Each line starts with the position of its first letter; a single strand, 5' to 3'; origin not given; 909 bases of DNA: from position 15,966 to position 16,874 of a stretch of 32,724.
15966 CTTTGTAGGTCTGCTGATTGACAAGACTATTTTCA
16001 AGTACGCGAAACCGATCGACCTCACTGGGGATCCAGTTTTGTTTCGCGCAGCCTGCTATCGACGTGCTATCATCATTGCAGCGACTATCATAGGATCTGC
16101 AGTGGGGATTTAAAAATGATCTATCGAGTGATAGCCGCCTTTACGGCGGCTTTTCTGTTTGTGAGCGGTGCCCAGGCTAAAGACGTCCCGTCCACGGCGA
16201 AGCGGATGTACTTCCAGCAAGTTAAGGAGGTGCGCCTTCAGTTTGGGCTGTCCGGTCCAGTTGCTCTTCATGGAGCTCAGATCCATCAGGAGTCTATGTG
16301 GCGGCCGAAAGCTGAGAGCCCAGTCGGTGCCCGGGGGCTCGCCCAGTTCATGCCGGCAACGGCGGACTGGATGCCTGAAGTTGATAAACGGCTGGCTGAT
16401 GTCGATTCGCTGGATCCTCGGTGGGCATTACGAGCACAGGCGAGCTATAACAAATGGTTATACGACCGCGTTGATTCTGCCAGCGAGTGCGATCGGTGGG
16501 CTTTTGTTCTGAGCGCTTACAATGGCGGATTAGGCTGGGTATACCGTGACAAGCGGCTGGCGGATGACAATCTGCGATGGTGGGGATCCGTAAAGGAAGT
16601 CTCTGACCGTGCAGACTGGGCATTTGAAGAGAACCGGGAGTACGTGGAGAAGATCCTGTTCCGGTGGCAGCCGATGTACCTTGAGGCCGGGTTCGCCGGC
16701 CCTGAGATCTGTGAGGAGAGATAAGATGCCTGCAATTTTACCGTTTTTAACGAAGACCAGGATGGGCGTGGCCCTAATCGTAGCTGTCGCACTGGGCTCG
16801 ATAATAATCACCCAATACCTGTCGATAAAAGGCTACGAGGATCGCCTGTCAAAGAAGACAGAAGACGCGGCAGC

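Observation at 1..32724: Genome-wide over-representation of GATC, especially GGATCC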

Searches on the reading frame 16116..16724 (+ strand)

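Call 8: search_protein_families(library=pfam, proteins=[window:16116-16724:+], max_evalue=0.01)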
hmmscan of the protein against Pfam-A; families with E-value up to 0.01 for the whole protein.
window:16116-16724:+ (202 aa): 1 family
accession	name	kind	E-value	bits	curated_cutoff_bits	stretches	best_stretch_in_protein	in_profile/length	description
PF01464.25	SLT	-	6e-16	58.5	21.3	1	56-150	21-109/117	Transglycosylase SLT domain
